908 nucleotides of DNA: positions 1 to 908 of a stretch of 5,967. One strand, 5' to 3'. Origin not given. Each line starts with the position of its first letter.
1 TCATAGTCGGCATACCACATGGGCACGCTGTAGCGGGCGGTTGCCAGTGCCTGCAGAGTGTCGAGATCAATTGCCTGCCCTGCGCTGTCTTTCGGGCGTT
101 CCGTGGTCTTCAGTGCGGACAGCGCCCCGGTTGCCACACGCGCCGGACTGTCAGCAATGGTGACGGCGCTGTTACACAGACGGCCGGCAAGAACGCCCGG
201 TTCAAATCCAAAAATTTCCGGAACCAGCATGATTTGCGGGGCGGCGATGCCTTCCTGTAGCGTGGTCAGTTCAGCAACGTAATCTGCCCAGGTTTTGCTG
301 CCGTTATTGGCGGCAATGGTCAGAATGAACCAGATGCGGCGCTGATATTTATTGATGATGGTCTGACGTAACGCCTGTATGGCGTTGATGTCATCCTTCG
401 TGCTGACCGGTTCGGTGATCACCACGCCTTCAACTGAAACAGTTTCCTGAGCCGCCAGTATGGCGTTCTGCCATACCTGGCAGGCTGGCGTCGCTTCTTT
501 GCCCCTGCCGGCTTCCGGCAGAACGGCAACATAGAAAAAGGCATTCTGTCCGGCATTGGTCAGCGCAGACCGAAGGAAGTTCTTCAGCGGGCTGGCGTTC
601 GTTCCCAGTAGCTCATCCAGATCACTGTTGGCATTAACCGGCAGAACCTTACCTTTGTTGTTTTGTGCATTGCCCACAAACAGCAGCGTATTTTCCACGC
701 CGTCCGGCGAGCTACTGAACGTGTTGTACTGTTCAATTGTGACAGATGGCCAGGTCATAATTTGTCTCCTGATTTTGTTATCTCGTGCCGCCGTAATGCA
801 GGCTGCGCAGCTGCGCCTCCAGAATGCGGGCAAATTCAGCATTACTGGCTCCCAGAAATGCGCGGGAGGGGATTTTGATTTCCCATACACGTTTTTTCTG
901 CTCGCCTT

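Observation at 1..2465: Gene order departs from P2: head completion gene followed directly by R-like, S-like and sheath-like genes, with no X or lysis cassette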

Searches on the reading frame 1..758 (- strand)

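Call 5: search_protein_families(library=pfam, proteins=[window:1-758:-], max_evalue=0.01)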
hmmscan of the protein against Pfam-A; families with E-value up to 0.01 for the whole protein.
window:1-758:- (252 aa): 1 family
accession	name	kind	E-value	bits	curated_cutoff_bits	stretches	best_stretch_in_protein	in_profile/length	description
PF10758.14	DUF2586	-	1.3e-68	232.3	26.4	1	3-252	1-263/386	Protein of unknown function (DUF2586)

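Call 6: search_protein_families(library=phrogs, proteins=[window:1-758:-], max_evalue=0.001)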
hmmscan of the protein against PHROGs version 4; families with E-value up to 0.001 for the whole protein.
window:1-758:- (252 aa): 2 families
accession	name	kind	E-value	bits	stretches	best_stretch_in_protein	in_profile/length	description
phrog_907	-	tail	2.4e-84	284.6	1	1-252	1-250/376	tail sheath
phrog_32257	-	unknown function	8.4e-09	36.3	1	3-70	2-69/71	-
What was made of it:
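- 1..758 (-): 5' part (252 codons) of the tail sheath gene (DUF2586 family, the HP1 orf23 type), cut off by the end of the contig. The product matches PF10758 at E 1.3e-68 and phrog_907 'tail sheath' at E 2.4e-84 (calls 5, 6).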

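Call 32: find_homologous_proteins(query=window:1-758:-, max_evalue=1e-10)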
Query window:1-758:- (252 aa): 745 proteins with E <= 1e-10 among 1998 candidates; the best 120 are listed.
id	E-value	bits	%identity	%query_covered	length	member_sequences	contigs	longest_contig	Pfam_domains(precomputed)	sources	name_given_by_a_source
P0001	7.0e-155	531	97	100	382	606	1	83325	PF10758.15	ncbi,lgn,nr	ncbi:DUF2586 family protein [Escherichia coli]|nr:DUF2586 family protein [Escherichia coli]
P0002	5.4e-141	486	87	100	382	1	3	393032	PF10758.15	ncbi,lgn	ncbi:TPA: DUF2586 domain-containing protein [Citrobacter freundii]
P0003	2.1e-136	471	84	100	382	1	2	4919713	PF10758.15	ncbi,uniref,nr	ncbi:DUF2586 domain-containing protein [Citrobacter sp. TSA-1]|uniref:DUF2586 domain-containing prot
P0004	2.5e-132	458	83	100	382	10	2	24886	PF10758.15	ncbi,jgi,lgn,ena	jgi:Protein of unknown function (DUF2586).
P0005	2.9e-119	415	75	100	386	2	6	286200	PF10758.15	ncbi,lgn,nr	ncbi:TPA: DUF2586 family protein [Escherichia coli]|nr:DUF2586 domain-containing protein [Escherichi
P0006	6.1e-117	407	73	100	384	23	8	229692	PF10758.15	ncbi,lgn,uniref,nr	ncbi:DUF2586 family protein [Escherichia coli]|uniref:DUF2586 domain-containing protein n=1 Tax=Esch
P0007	1.5e-116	406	73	100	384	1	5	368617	PF10758.15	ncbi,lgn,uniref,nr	ncbi:DUF2586 family protein [Escherichia coli]|uniref:DUF2586 domain-containing protein n=1 Tax=Esch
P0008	1.9e-115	402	72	100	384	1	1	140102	PF10758.15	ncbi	ncbi:DUF2586 domain-containing protein [Escherichia coli O8:H19]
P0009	8.6e-111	387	70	100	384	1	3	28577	PF10758.15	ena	-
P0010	1.7e-110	386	71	100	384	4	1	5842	PF10758.15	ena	-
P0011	9.0e-108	377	84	88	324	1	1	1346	PF10758.15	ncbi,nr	ncbi:TPA: DUF2586 family protein, partial [Escherichia coli]|nr:DUF2586 family protein [Escherichia 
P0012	1.5e-102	360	66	100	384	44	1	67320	PF10758.15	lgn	-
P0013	6.2e-82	293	84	69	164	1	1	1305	PF10758.15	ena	-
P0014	1.0e-81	292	57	100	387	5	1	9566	PF10758.15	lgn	-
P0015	2.7e-78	281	56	100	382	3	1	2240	PF10758.15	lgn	-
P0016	3.6e-76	274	57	100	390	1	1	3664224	PF10758.15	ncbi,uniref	ncbi:DUF2586 domain-containing protein [Edwardsiella tarda]|uniref:DUF2586 domain-containing protein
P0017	8.3e-75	269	53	100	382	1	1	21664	PF10758.15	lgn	-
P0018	3.4e-74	267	97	51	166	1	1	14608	PF10758.15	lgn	-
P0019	4.2e-74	267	52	100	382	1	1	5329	PF10758.15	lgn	-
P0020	5.2e-74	267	55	100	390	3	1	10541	PF10758.15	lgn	-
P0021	6.4e-74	266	53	100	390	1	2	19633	PF10758.15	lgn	-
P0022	9.0e-74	266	53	100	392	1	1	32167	PF10758.15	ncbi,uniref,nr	ncbi:DUF2586 family protein [Plesiomonas shigelloides]|uniref:DUF2586 domain-containing protein n=1 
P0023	1.3e-73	265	55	100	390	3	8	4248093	PF10758.15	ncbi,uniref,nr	ncbi:DUF2586 domain-containing protein [Edwardsiella anguillarum]|uniref:DUF2586 domain-containing p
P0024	6.3e-73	263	52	100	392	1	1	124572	PF10758.15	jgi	jgi:hypothetical protein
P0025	3.7e-72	261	53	100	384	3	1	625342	PF10758.15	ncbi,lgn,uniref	ncbi:DUF2586 domain-containing protein [Pantoea sp. FN0307]|uniref:DUF2586 domain-containing protein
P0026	1.2e-71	259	67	69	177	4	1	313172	PF10758.15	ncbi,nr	ncbi:DUF2586 family protein, partial [Escherichia coli]|nr:DUF2586 family protein [Escherichia coli]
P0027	4.1e-71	257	49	100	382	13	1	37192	PF10758.15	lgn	-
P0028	6.3e-71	257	50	100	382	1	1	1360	PF10758.15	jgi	jgi:hypothetical protein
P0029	1.1e-69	253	51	100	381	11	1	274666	PF10758.15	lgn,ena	-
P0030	3.1e-69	251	50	100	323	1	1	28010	PF10758.15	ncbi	-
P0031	3.2e-69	251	51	100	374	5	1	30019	PF10758.15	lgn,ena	-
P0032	3.8e-69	251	48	100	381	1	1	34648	PF10758.15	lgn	-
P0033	7.0e-69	250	52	100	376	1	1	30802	PF10758.15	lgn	-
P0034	8.9e-69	250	51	100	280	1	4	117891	PF10758.15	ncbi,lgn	-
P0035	1.8e-68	249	51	100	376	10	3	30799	PF10758.15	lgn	-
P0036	2.0e-68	248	48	100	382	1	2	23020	PF10758.15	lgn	-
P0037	2.0e-68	248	48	100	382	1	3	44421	PF10758.15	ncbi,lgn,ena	-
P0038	2.1e-68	248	52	100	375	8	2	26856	PF10758.15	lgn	-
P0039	2.1e-68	248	50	100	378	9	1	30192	PF10758.15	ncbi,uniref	ncbi:DUF2586 domain-containing protein [Erwinia sp. AnSW2-5]|uniref:DUF2586 domain-containing protei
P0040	3.0e-68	248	51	100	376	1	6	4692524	PF10758.15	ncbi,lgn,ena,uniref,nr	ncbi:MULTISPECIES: DUF2586 domain-containing protein [Hafnia]|uniref:DUF2586 domain-containing prote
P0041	3.1e-68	248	51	100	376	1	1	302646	PF10758.15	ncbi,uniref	ncbi:MAG: DUF2586 domain-containing protein [Hafnia alvei]|uniref:DUF2586 domain-containing protein 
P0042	3.1e-68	248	50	100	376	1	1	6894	PF10758.15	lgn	-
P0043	3.9e-68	248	53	99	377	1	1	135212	PF10758.15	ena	-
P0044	4.3e-68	247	50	100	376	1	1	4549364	PF10758.15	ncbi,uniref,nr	ncbi:DUF2586 domain-containing protein [Hafnia alvei]|uniref:DUF2586 domain-containing protein n=1 T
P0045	4.4e-68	247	50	100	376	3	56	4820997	PF10758.15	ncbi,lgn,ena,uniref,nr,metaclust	ncbi:DUF2586 domain-containing protein [Hafnia alvei]|uniref:DUF2586 domain-containing protein n=1 T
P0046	4.6e-68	247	48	100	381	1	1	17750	PF10758.15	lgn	-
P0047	4.8e-68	247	51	100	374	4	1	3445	PF10758.15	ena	-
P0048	4.8e-68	247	51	100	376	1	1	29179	PF10758.15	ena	-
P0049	5.0e-68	247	51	100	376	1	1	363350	PF10758.15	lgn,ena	-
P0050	5.9e-68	247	52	100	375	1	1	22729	PF10758.15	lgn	-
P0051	6.2e-68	247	50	100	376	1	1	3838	PF10758.15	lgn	-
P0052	8.4e-68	246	50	100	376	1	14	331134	PF10758.15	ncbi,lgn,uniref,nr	ncbi:MAG: DUF2586 domain-containing protein [Enterobacterales bacterium]|uniref:DUF2586 domain-conta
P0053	1.0e-67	246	50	100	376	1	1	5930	PF10758.15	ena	-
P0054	1.2e-67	246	47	100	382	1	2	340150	PF10758.15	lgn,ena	-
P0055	1.3e-67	246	50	100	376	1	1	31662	PF10758.15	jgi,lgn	jgi:hypothetical protein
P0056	1.6e-67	246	50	100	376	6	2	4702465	PF10758.15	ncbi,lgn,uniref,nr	ncbi:DUF2586 domain-containing protein [Hafnia alvei]|uniref:DUF2586 domain-containing protein n=1 T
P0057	1.7e-67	245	51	100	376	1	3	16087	PF10758.15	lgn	-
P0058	1.7e-67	245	48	100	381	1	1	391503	PF10758.15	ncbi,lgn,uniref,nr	ncbi:DUF2586 domain-containing protein [Enterobacter mori]|uniref:DUF2586 domain-containing protein 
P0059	2.1e-67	245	49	100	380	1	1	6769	PF10758.15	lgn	-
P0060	2.1e-67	245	50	100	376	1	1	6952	PF10758.15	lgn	-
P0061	2.1e-67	245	52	100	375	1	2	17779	PF10758.15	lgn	-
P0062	2.3e-67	245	48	100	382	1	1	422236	PF10758.15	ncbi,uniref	ncbi:DUF2586 domain-containing protein [Enterobacter sp. KB-221C9]|uniref:DUF2586 domain-containing 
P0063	2.5e-67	245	49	100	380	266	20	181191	PF10758.15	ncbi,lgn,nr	ncbi:DUF2586 family protein [Salmonella enterica]|nr:DUF2586 family protein [Salmonella enterica] EC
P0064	2.7e-67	245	48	100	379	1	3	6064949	PF10758.15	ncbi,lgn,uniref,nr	ncbi:DUF2586 family protein [Serratia sp. JSRIV002]|uniref:DUF2586 domain-containing protein n=1 Tax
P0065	2.8e-67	245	50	100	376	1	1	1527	PF10758.15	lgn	-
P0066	2.9e-67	245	50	100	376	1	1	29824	PF10758.15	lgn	-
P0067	2.9e-67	245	50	100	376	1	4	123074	PF10758.15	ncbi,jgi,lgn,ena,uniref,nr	ncbi:DUF2586 domain-containing protein [Hafnia paralvei]|uniref:DUF2586 domain-containing protein n=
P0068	2.9e-67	245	52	99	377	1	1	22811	PF10758.15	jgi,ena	-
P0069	3.3e-67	244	47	100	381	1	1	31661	PF10758.15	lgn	-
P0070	3.6e-67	244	52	99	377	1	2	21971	PF10758.15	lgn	-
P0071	3.9e-67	244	51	100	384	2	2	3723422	PF10758.15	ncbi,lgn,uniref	ncbi:DUF2586 domain-containing protein [Edwardsiella ictaluri]|uniref:DUF2586 domain-containing prot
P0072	3.9e-67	244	50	100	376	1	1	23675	PF10758.15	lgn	-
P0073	4.0e-67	244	47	100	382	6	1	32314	PF10758.15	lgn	-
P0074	4.6e-67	244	50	100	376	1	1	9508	PF10758.15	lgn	-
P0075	5.2e-67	244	50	100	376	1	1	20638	PF10758.15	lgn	-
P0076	5.7e-67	244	48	100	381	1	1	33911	PF10758.15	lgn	-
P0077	6.9e-67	243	52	99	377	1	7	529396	PF10758.15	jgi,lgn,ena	-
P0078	7.0e-67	243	51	100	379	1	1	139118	PF10758.15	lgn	-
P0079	7.0e-67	243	51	100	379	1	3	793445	PF10758.15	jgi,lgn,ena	-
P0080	7.1e-67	243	48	100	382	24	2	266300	PF10758.15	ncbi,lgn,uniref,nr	ncbi:DUF2586 domain-containing protein [Enterobacter ludwigii]|uniref:DUF2586 domain-containing prot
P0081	8.3e-67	243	47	100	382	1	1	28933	PF10758.15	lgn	-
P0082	9.3e-67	243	52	99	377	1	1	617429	PF10758.15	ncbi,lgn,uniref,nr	ncbi:DUF2586 family protein [Pantoea sp. PNT02]|uniref:DUF2586 domain-containing protein n=1 Tax=Pan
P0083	9.5e-67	243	47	100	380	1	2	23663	PF10758.15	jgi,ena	-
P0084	9.9e-67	243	49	100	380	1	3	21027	PF10758.15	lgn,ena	-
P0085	1.0e-66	243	50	100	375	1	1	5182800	PF10758.15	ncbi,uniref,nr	ncbi:DUF2586 domain-containing protein [Jejubacter calystegiae]|uniref:DUF2586 domain-containing pro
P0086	1.3e-66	243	48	100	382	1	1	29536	PF10758.15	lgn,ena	-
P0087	1.4e-66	242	50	100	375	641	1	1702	PF10758.15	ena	-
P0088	1.4e-66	242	49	100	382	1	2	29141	PF10758.15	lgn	-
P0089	1.4e-66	242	48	100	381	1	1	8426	PF10758.15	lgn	-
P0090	1.5e-66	242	47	100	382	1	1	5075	PF10758.15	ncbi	-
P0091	1.5e-66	242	50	100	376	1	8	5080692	PF10758.15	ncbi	-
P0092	1.6e-66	242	47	100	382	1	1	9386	PF10758.15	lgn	-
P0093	1.7e-66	242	50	100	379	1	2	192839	PF10758.15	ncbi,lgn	-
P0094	1.7e-66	242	47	100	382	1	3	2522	PF10758.15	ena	-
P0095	1.8e-66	242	47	100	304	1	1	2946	PF10758.15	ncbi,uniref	ncbi:DUF2586 domain-containing protein, partial [Lelliottia nimipressuralis]|uniref:DUF2586 domain-c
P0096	1.9e-66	242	50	100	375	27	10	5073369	PF10758.15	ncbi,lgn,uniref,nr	ncbi:TPA: DUF2586 family protein [Klebsiella pneumoniae]|uniref:DUF2586 domain-containing protein n=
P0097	1.9e-66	242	50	100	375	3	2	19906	PF10758.15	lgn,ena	-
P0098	2.0e-66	242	50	100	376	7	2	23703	PF10758.15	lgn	-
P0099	2.2e-66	242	49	100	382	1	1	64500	PF10758.15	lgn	-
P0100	2.2e-66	242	51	99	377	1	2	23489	PF10758.15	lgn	-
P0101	2.3e-66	242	47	100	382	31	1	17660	PF10758.15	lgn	-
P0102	2.4e-66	242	50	99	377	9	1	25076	PF10758.15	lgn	-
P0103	2.5e-66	242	47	100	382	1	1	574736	PF10758.15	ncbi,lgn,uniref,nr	ncbi:DUF2586 family protein [Enterobacter sp. AD2-3]|uniref:DUF2586 domain-containing protein n=1 Ta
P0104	2.5e-66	242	47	100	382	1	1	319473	PF10758.15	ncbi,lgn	ncbi:TPA: DUF2586 domain-containing protein [Enterobacter asburiae]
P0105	2.9e-66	241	47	100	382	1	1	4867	PF10758.15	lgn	-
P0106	2.9e-66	241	50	100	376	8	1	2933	PF10758.15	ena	-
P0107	3.0e-66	241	49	100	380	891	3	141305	PF10758.15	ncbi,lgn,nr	ncbi:DUF2586 family protein [Escherichia coli]|nr:DUF2586 family protein [Escherichia coli] EFH24018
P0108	3.0e-66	241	51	100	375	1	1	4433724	PF10758.15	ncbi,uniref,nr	ncbi:DUF2586 domain-containing protein [Cronobacter turicensis]|uniref:DUF2586 domain-containing pro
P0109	3.4e-66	241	48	100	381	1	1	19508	PF10758.15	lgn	-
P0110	3.4e-66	241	46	100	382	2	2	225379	PF10758.15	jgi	-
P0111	3.7e-66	241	49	100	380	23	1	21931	PF10758.15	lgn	-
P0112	3.8e-66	241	47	100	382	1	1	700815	PF10758.15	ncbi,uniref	ncbi:DUF2586 domain-containing protein [Enterobacter ludwigii]|uniref:DUF2586 domain-containing prot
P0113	3.9e-66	241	50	100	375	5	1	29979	PF10758.15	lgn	-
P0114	4.1e-66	241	51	99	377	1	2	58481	PF10758.15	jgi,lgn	jgi:hypothetical protein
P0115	4.1e-66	241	51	100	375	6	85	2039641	PF10758.15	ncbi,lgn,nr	ncbi:DUF2586 family protein [Salmonella enterica]|nr:DUF2586 domain-containing protein [Salmonella e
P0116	4.1e-66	241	47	100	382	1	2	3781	PF10758.15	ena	-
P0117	4.1e-66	241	48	100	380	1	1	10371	PF10758.15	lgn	-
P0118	4.2e-66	241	50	99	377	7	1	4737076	PF10758.15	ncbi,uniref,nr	ncbi:DUF2586 domain-containing protein [Erwinia aphidicola]|uniref:DUF2586 domain-containing protein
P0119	4.2e-66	241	50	100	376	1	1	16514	PF10758.15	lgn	-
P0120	4.2e-66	241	50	100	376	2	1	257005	PF10758.15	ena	-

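Call 42: predict_structure(alignment_id=A3)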
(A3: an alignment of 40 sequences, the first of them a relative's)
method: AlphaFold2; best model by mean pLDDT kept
length: 382 residues; sequences in the alignment: 40
mean_pLDDT: 73.4   pTM: 0.64
mean pLDDT of the five models: 73.4, 72.9, 72.3, 69.4, 69.0
residues with pLDDT >= 90: 92; 70-90: 161; 50-70: 58; < 50: 71
segments of 3 or more residues with pLDDT < 50: 1-22, 197-218, 250-253, 260-269, 325-331, 378-382
pLDDT, mean of each block of 10 residues (from residue 1): 33 31 78 93 89 92 81 85 74 91 86 91 91 86 88 90 87 78 84 56 33 38 80 79 68 49 48 61 76 78 88 88 54 77 86 83 66 58 41
secondary structure, 60 per line:
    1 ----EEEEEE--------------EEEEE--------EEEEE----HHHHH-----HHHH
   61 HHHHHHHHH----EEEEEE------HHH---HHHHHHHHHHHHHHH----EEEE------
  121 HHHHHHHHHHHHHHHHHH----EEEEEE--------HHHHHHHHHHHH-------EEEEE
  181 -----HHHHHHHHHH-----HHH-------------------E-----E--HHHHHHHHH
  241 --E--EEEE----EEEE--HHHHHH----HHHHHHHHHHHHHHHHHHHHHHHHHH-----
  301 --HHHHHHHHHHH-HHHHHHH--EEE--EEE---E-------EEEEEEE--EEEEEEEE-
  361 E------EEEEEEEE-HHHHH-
elements in order: E5-10 E25-29 E38-42 H47-51 H57-69 E74-79 H92-106 E111-114 H121-138 E143-148 H157-168 E176-180 H186-195 H232-240 E246-249 E254-257 H260-265 H270-295 H303-313 H315-321 E324-326 E329-331 E343-349 E352-359 E368-375 H377-381

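Call 44: fold_search(model_id=the predicted structure, library=pdb)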
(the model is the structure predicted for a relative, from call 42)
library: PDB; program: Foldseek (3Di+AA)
matches with E <= 10: 1689; with E <= 0.001: 33
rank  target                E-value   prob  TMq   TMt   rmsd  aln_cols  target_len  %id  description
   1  3hxl                  2.6e-10  1.00  0.42  0.39  14.3       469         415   11  Crystal Structure of the sheath tail protein (DSY3957) from Desulfitobacterium hafniense, Northeast Structural Genomics  (released 2009-07-07)
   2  3lml_C                8.9e-08  1.00  0.41  0.36  17.0       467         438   10  Crystal Structure of the sheath tail protein Lin1278 from Listeria innocua, Northeast Structural Genomics Consortium T (released 2010-03-09)
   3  3lml_B                1.1e-07  1.00  0.39  0.34  16.6       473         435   10  Crystal Structure of the sheath tail protein Lin1278 from Listeria innocua, Northeast Structural Genomics Consortium T (released 2010-03-09)
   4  3lml_F                1.8e-07  1.00  0.41  0.37  17.1       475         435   11  Crystal Structure of the sheath tail protein Lin1278 from Listeria innocua, Northeast Structural Genomics Consortium T (released 2010-03-09)
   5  3lml_D                1.8e-07  1.00  0.39  0.35  16.8       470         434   10  Crystal Structure of the sheath tail protein Lin1278 from Listeria innocua, Northeast Structural Genomics Consortium T (released 2010-03-09)
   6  3lml_E                2.9e-07  1.00  0.40  0.36  17.1       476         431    9  Crystal Structure of the sheath tail protein Lin1278 from Listeria innocua, Northeast Structural Genomics Consortium T (released 2010-03-09)
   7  3lml_A                3.5e-07  1.00  0.40  0.35  16.8       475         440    9  Crystal Structure of the sheath tail protein Lin1278 from Listeria innocua, Northeast Structural Genomics Consortium T (released 2010-03-09)
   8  8q1i_B                4.5e-07  1.00  0.43  0.46  12.9       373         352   13  Neck-tail junction of phage 812 after tail contraction (C6) (released 2024-08-14)
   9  8fop_a                2.9e-06  1.00  0.41  0.39  13.9       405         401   11  Structure of Agrobacterium tumefaciens bacteriophage Milano curved tail (released 2024-01-17)
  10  8kee_C                4.3e-06  1.00  0.39  0.30  16.7       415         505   11  Cyanophage A-1(L) sheath-tube (released 2024-04-10)
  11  8fop_i                8.4e-06  1.00  0.42  0.43  14.3       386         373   12  Structure of Agrobacterium tumefaciens bacteriophage Milano curved tail (released 2024-01-17)
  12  8fwm_s                8.9e-06  1.00  0.42  0.43  16.8       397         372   12  Structure of tail-neck junction of Agrobacterium phage Milano (released 2023-12-06)
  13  9qgp_4A               1.1e-05  1.00  0.38  0.41  13.2       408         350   10  Cryo-EM structure of the PlPVC1 sheath, 6-fold symmetrized (C6), in contracted state (released 2025-10-29)
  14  9mt4_Q                1.4e-05  1.00  0.37  0.32  17.6       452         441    8  Connector structure of phage JohannRWettstein (Bas63) (released 2025-11-19)
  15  8v41_C                1.6e-05  1.00  0.40  0.43  14.1       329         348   11  CryoEM Structure of Diffocin - postcontracted - Baseplate - transitional state (released 2024-08-28)
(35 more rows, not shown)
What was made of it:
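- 1..758 (-): An AlphaFold model of the 97%-identical full-length protein P0001 matches solved contractile sheath proteins: the top 37 Foldseek hits are all sheaths, best 3hxl at E 2.6e-10 (calls 42, 44).
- The predicted sheath fold matches solved sheath proteins (calls 42, 44).
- Tried and rejected: These pairs are too divergent for such thin comparisons, so I used a structure prediction and a fold search for the sheath instead (calls 42, 44), and the full-length Pfam hit for R (call 5).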
